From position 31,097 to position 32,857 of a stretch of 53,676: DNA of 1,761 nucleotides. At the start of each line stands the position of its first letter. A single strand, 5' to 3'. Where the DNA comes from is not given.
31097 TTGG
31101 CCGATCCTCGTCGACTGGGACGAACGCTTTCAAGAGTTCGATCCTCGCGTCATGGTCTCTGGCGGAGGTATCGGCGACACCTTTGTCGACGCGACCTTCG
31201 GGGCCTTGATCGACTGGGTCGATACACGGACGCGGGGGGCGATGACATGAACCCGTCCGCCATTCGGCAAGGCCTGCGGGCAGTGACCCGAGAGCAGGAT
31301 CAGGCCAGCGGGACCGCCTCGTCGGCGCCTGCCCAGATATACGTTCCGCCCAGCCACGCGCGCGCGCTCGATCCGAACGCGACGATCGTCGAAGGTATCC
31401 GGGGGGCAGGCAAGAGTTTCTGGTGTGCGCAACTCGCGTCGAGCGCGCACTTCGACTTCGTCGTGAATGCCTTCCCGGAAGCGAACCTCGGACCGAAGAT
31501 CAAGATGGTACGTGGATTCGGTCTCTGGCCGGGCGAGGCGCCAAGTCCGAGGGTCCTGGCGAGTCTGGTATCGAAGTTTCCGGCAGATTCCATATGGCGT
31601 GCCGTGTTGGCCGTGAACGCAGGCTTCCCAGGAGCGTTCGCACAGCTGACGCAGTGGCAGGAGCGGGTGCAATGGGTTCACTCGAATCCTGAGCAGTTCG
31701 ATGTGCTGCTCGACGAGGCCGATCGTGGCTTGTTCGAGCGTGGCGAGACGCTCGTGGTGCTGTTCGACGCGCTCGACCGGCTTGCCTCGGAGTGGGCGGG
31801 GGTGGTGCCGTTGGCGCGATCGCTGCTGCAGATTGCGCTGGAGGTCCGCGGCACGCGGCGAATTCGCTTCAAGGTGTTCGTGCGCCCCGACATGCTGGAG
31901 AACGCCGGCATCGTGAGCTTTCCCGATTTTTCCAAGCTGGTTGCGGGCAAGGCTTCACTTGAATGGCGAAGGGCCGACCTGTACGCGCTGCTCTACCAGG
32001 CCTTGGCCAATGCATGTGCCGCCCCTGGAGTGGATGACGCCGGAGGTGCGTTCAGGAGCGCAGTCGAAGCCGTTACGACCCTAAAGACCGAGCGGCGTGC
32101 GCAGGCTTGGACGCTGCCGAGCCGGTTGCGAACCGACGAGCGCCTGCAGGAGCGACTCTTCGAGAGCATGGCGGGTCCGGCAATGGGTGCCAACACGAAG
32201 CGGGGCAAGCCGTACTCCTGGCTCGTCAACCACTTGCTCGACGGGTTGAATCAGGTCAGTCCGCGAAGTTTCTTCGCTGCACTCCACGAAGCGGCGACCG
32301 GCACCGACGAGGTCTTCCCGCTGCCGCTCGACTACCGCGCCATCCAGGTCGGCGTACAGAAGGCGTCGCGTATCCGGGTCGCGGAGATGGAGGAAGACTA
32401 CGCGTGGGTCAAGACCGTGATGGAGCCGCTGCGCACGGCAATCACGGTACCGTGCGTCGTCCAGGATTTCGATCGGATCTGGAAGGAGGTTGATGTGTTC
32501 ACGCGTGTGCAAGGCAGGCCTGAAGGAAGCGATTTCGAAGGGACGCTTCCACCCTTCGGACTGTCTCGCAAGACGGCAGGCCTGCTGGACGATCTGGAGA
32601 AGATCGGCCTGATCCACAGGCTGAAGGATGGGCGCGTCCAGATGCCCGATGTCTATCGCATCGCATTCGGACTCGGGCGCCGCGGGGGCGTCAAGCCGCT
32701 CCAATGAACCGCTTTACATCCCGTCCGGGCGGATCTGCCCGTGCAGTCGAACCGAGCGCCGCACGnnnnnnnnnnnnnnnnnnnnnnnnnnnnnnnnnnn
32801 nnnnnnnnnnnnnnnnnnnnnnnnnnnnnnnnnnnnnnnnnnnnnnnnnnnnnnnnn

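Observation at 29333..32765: Three-gene HEPN-like / ParA-MinD-like / P-loop NTPase cassette nested between pglX and pglY: candidate undescribed defence module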

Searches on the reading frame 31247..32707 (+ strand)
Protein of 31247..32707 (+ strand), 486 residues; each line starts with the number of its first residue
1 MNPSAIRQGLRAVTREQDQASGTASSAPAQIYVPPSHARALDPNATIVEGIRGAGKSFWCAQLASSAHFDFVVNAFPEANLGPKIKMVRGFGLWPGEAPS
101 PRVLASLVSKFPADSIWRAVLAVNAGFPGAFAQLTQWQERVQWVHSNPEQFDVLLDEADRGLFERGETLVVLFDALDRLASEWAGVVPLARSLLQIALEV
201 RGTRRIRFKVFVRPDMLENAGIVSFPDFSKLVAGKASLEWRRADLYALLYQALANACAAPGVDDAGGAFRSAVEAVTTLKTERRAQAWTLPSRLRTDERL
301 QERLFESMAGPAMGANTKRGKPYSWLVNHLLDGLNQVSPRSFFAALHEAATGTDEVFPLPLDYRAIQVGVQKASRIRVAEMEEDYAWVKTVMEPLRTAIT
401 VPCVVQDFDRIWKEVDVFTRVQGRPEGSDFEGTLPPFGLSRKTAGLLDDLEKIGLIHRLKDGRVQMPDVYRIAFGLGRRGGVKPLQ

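Call 3: search_protein_families(library=pfam, proteins=[window:31247-32707:+], max_evalue=1)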
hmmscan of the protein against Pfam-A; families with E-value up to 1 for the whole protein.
window:31247-32707:+ (486 aa): 2 families
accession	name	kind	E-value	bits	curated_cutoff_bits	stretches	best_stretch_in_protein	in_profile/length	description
PF13173.12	AAA_14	-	0.13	12.7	27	1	44-67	3-26/129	AAA domain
PF05729.18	NACHT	-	0.14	12.5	26.7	0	149-218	71-134/167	NACHT domain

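Call 4: search_protein_families(library=padloc, proteins=[window:31247-32707:+], max_evalue=1)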
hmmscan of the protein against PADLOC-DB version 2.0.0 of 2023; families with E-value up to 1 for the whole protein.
window:31247-32707:+ (486 aa): 1 family
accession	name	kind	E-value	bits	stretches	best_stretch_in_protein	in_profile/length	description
PDLC04561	PDC-M28C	-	7.7e-158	524.3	1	4-485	7-479/480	-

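Call 5: search_protein_families(library=ncbifam, proteins=[window:31247-32707:+], max_evalue=1)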
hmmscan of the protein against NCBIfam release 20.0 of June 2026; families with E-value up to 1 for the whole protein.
window:31247-32707:+ (486 aa): 1 family
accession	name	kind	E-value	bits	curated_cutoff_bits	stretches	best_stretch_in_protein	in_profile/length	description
NF047389.1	ATPase_Sll1717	subfamily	8.8e-17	61.3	75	2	146-463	164-422/454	P-loop ATPase, Sll1717 family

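Call 14: find_homologous_proteins(query=window:31247-32707:+, max_evalue=0.00001)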
Query window:31247-32707:+ (486 aa): 819 proteins with E <= 0.00001 among 8000 candidates; the best 120 are listed.
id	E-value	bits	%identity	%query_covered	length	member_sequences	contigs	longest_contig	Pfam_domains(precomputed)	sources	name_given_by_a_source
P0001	0.0e+0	1062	97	100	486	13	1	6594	-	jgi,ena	jgi:hypothetical protein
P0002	6.7e-180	617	59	99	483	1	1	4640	-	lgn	-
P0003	6.8e-179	614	58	99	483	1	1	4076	-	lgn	-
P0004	3.0e-176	605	58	99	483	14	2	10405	-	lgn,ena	-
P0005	2.2e-173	596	57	100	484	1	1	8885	-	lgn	-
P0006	2.4e-173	596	58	99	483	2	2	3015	-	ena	-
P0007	1.2e-172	593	58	99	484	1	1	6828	-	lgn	-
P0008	2.7e-172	592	57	99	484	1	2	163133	-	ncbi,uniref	ncbi:hypothetical protein [Polaromonas sp. DSR2-3-2]|uniref:hypothetical protein n=1 Tax=unclassifie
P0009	2.9e-172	592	58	100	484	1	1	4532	-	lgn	-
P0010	3.1e-172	592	57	100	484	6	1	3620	-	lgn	-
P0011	3.3e-172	592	57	99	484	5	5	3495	-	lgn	-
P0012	3.8e-172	592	57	99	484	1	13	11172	-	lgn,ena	-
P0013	1.3e-171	590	58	100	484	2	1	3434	-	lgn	-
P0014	3.6e-171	588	57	99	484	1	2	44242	-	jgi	jgi:hypothetical protein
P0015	6.1e-171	588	57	99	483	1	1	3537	-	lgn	-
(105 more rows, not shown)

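Call 17: find_related_loci(query=A1, collection=genome_contigs, flank=10000)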
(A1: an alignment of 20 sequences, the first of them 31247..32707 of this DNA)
Query A1 (486 aa) in genome_contigs; peptide patterns used: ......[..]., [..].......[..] (x = any residue, [..] = any of these).
201 stretches matched a pattern; 102 encode a relative of the query (tblastn E <= 1e-3); the best 80 are kept; 80 distinct loci.
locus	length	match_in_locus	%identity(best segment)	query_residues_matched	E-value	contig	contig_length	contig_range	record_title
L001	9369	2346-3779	57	6-486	1e-176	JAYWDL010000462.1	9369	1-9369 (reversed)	MAG: Polaromonas sp. isolate GL95_UP_metabat_47 GL95_UP_metabat_47_461, whole genome shotgun sequence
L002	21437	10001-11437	57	5-486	1e-174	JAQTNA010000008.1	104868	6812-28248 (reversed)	MAG: Rhodocyclaceae bacterium isolate STA_53 NODE_383_length_104868_cov_32.081009_Sandtown_A, whole genome shotgun seque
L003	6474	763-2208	57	2-486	3e-176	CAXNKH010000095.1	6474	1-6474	MAG: Burkholderiales bacterium isolate TH-11nov19-99 genome assembly, contig: TH-11nov19-C29748, whole genome shotgun se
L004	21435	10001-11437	57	6-486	8e-174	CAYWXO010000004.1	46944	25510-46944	MAG TPA_asm: uncultured Thiobacillus sp. isolate SRP272421_co2_617 genome assembly, contig: NODE_1327_length_46944_cov_6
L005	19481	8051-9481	54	6-486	1e-165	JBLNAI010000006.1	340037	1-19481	MAG: Acidobacteriota bacterium isolate MAG181 PRJNA951521_bin4_renamed_5, whole genome shotgun sequence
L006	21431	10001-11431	58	6-486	2e-174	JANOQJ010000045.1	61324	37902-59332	MAG: Comamonadaceae bacterium isolate VAR_4_metabat_352 VAR_4_k141_948714, whole genome shotgun sequence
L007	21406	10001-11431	54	6-486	1e-162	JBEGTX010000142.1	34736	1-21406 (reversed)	MAG: Pseudomonadota bacterium isolate redbuttecreek_2019_sw_WHONDRS-S19S_0029_B_bin.16 scaffold_656766, whole genome sho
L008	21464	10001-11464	54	6-486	4e-160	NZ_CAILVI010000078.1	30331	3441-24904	MAG: uncultured Thiodictyon sp. isolate D14_bin-1308, whole genome shotgun sequence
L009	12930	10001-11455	53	1-486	3e-160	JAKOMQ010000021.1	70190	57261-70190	MAG: Aquimonas sp. isolate LLA-2 scaffold_93, whole genome shotgun sequence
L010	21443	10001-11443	54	6-486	5e-159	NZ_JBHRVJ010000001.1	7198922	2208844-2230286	Rugamonas sp. CCM 8940 GCM70018930_2, whole genome shotgun sequence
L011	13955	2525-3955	55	4-486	1e-158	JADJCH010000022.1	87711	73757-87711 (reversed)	MAG: Burkholderiales bacterium isolate Aved_18-Q3-R54-62_BATAC.321_sub tig00028669-10-875520, whole genome shotgun seque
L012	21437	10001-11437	53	5-486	5e-158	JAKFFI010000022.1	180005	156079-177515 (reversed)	MAG: Porticoccaceae bacterium isolate LC096 contig-124_45, whole genome shotgun sequence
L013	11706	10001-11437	53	4-486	5e-158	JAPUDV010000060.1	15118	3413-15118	MAG: Candidatus Competibacteraceae bacterium isolate labscale reactor_MAG8 NODE_2732_length_15118_cov_15.281219, whole g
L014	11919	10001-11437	53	5-486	1e-156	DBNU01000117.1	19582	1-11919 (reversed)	MAG TPA_asm: Proteobacteria bacterium UBA664 UBA664_contig_471, whole genome shotgun sequence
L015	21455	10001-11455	54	2-486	9e-155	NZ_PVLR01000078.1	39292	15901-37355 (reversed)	Malikia spinosa strain 83 contig_78, whole genome shotgun sequence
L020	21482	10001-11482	50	1-486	2e-151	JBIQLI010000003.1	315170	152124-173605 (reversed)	MAG: Lysobacter sp. isolate mag.8g NODE_28_length_315170, whole genome shotgun sequence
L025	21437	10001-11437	52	7-486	1e-147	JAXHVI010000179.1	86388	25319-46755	MAG: Thermodesulfobacteriota bacterium isolate MAG73_tar_biofilm MAG73_179, whole genome shotgun sequence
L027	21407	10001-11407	53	18-486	4e-146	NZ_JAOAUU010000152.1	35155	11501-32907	MAG: Zoogloea sp. isolate AF21_PE0_T3_S1_64_78 T3_S1_672_length_35155_cov_40, whole genome shotgun sequence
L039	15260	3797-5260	51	3-486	1e-139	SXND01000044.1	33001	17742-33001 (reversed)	MAG: Proteobacteria bacterium isolate F1-120-MAGs186 F1-120__c97442, whole genome shotgun sequence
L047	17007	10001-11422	47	5-486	5e-129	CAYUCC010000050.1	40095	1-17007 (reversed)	MAG TPA_asm: uncultured Anaerolineae bacterium isolate SRP173033_co1_350 genome assembly, contig: NODE_1346_length_40095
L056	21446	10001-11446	50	4-486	6e-143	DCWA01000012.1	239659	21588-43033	MAG TPA_asm: Desulfobacteraceae bacterium UBA2174 UBA2174_contig_234, whole genome shotgun sequence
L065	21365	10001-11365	38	21-484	9e-86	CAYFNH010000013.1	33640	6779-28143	MAG TPA_asm: uncultured Piscirickettsiaceae bacterium isolate ERP019367_co1_36 genome assembly, contig: NODE_1287_length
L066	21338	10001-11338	40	30-484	5e-85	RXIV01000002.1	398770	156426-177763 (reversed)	MAG: Candidatus Competibacteraceae bacterium isolate CPB_P15 c_000000000002, whole genome shotgun sequence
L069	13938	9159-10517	38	21-479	1e-82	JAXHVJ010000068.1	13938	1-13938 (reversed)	MAG: Pseudomonadota bacterium isolate MAG74_tar_biofilm MAG74_68, whole genome shotgun sequence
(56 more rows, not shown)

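Call 40: search_solved_structures(query=A4, max_evalue=10)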
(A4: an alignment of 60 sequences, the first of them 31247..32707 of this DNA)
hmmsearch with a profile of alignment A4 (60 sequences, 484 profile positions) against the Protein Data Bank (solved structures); distinct sequences matched with E-value up to 10: 4.
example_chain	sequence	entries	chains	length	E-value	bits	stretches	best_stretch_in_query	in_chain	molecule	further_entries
9snn_A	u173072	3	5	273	0.13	14.1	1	14-72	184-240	ancestral PcpI (aPcpI) | ancestral PcpI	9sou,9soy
4lgm_A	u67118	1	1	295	0.24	13.2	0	126-183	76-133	Vps4 AAA ATPase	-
2eia_A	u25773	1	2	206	0.51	12.2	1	171-196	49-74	EIAV CAPSID PROTEIN P26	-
1eia_A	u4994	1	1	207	0.52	12.1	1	171-196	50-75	EIAV CAPSID PROTEIN P26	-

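Call 45: predict_structure(alignment_id=A4)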
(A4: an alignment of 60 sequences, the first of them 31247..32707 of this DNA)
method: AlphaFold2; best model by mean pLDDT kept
length: 486 residues; sequences in the alignment: 60
mean_pLDDT: 86.6   pTM: 0.86
mean pLDDT of the five models: 86.6, 86.5, 83.9, 82.8, 81.0
residues with pLDDT >= 90: 278; 70-90: 156; 50-70: 37; < 50: 15
segments of 3 or more residues with pLDDT < 50: 425-431, 479-486
pLDDT, mean of each block of 10 residues (from residue 1): 91 76 79 91 93 86 91 92 89 69 88 96 96 95 98 98 96 87 87 96 95 89 94 91 91 81 84 91 85 92 91 57 76 79 92 93 89 88 86 89 93 92 53 75 93 91 90 71 38
secondary structure, 60 per line:
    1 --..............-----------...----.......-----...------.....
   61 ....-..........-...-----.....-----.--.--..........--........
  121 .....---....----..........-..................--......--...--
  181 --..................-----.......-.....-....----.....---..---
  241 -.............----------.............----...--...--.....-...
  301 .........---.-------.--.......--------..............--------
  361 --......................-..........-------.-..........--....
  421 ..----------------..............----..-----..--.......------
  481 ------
elements in order: H3-16 H35-41 E47-49 H56-64 H66-75 E85-89 H101-110 H113-125 H129-132 H137-146 H148-165 E168-173 H183-200 E206-212 H214-218 H220-223 H228-232 H242-254 H265-277 E282-284 E287-289 H292-296 H298-309 H324-330 H339-352 H363-384 H386-395 H405-414 H417-422 H439-452 H468-474

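Call 47: fold_search(model_id=the predicted structure, library=pdb)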
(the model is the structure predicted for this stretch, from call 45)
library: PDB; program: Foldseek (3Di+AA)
matches with E <= 10: 531; with E <= 0.001: 5
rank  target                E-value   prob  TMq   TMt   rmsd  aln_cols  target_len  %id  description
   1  1fnn_A                2.6e-05  1.00  0.30  0.36  14.3       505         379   11  CRYSTAL STRUCTURE OF CDC6P FROM PYROBACULUM AEROPHILUM (released 2000-10-04)
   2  9zdx_C                6.0e-05  1.00  0.33  0.30  18.2       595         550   13  Dimer of ATPase BrxC containing a Walker B mutation and bound to ATP from the Acinetobacter BREX system (released 2026-04-08)
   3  1w5s_B                8.7e-05  1.00  0.37  0.44   8.7       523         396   13  Structure of the Aeropyrum Pernix ORC2 protein (ADP form) (released 2004-10-05)
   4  2qby_A                1.2e-04  1.00  0.36  0.44  11.3       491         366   13  Crystal structure of a heterodimer of Cdc6/Orc1 initiators bound to origin DNA (from S. solfataricus) (released 2007-09-11)
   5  1w5t_C                2.9e-04  1.00  0.30  0.35  13.5       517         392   13  Structure of the Aeropyrum Pernix ORC2 protein (ADPNP-ADP complexes) (released 2004-10-05)
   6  1w5t_A                2.5e-03  1.00  0.40  0.46   8.9       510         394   12  Structure of the Aeropyrum Pernix ORC2 protein (ADPNP-ADP complexes) (released 2004-10-05)
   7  8hr8_C                3.6e-03  0.96  0.28  0.18  16.2       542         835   10  Structure of heptameric RdrA ring (released 2023-02-01)
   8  5uj7_C                4.5e-03  0.99  0.30  0.35  14.6       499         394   12  Structure of the active form of human Origin Recognition Complex ATPase motor module, complex subunitS 1, 4, 5 (released 2017-02-08)
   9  1w5s_A                2.2e-02  0.98  0.35  0.41  10.2       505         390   13  Structure of the Aeropyrum Pernix ORC2 protein (ADP form) (released 2004-10-05)
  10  7ufi_1                3.1e-02  0.98  0.32  0.44   8.6       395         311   12  VchTnsC AAA+ ATPase with DNA, single heptamer (released 2022-06-08)
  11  9bv3_E                4.9e-02  0.93  0.27  0.35  10.2       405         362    9  M1B Midnolin-Proteasome (released 2025-06-11)
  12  9e8l_B                5.1e-02  0.77  0.23  0.29  13.3       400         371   11  Nub1/Fat10-processing human 26S proteasome bound to Txnl1 with Rpt4 at top of spiral staircase (released 2024-12-04)
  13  8fcu_Q                6.1e-02  0.85  0.30  0.41  11.1       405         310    9  Cryo-EM structure of Cascade-DNA-TniQ-TnsC complex in type I-B CAST system (released 2023-08-09)
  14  5mp9_H                6.7e-02  0.82  0.23  0.28   8.6       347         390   12  26S proteasome in presence of ATP (s1) (released 2017-03-08)
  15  9yp6_A                7.1e-02  0.57  0.22  0.16  13.8       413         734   10  Structure of human VCP/p97 hexamer bound to ADP and UTE-156 (released 2026-03-18)
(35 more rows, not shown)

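Call 56: search_protein_families(library=padloc, alignment_id=A6, max_evalue=1e-10)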
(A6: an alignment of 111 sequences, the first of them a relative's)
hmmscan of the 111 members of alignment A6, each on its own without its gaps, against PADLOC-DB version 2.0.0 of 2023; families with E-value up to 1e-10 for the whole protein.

A. member 1, L001:4048-4473:- (141 aa): 0 families

B. families by the number of members that match (of 111 scanned): 138 families (the first 25 are shown)
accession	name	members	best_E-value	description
PDLC03636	MTase_III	3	6.7e-212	Type III methyltransferase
PDLC03632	MTase_III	3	5.9e-201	Type III methyltransferase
PDLC03644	MTase_III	3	1.4e-113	Type III methyltransferase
PDLC03634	MTase_III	3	2.9e-75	Type III methyltransferase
PDLC03635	MTase_III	3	3.5e-73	Type III methyltransferase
PDLC03637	MTase_III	3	3.6e-68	Type III methyltransferase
PDLC03641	MTase_III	3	3.4e-63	Type III methyltransferase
PDLC03638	MTase_III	3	9.8e-60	Type III methyltransferase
PDLC03640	MTase_III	3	2.3e-55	Type III methyltransferase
PDLC03354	MTase_II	3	2.9e-46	Type II methyltransferase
PDLC03300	MTase_II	3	1.8e-34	Type II methyltransferase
PDLC03633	MTase_III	3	1.4e-30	Type III methyltransferase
PDLC03339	MTase_II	3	3.4e-29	Type II methyltransferase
PDLC03299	MTase_II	3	9.5e-28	Type II methyltransferase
PDLC03371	MTase_II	3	5.1e-25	Type II methyltransferase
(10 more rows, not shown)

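Call 57: search_protein_families(library=pfam, alignment_id=A6, max_evalue=0.000001)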
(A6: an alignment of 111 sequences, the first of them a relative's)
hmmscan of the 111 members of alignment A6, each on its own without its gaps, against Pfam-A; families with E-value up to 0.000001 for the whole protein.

A. member 1, L001:4048-4473:- (141 aa): 0 families

B. families by the number of members that match (of 111 scanned): 115 families (the first 25 are shown)
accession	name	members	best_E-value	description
PF04851.21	ResIII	4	1.7e-19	Type III restriction enzyme, res subunit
PF01555.25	N6_N4_Mtase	3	1.3e-46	DNA methylase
PF00171.27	Aldedh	2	1.8e-162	Aldehyde dehydrogenase family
PF13088.12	BNR_2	2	7.1e-42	BNR repeat-like domain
PF04055.27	Radical_SAM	2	5.5e-25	Radical SAM superfamily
PF02687.27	FtsX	2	4e-19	FtsX-like permease C-terminal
PF00271.37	Helicase_C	2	1.9e-16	Helicase conserved C-terminal domain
PF00176.29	SNF2-rel_dom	2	1.8e-14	SNF2-related domain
PF13091.12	PLDc_2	2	9.7e-13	PLD-like domain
PF00270.35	DEAD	2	3.6e-08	DEAD/DEAH box helicase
PF09899.14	DUF2126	1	0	Putative amidoligase enzyme (DUF2126)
PF00873.25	ACR_tran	1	2.4e-232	AcrB/AcrD/AcrF family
PF03976.20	PPK2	1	1.3e-141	Polyphosphate kinase 2 (PPK2)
PF01019.26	G_glu_transpept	1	8.1e-133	Gamma-glutamyltranspeptidase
PF01642.28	MM_CoA_mutase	1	7e-121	Methylmalonyl-CoA mutase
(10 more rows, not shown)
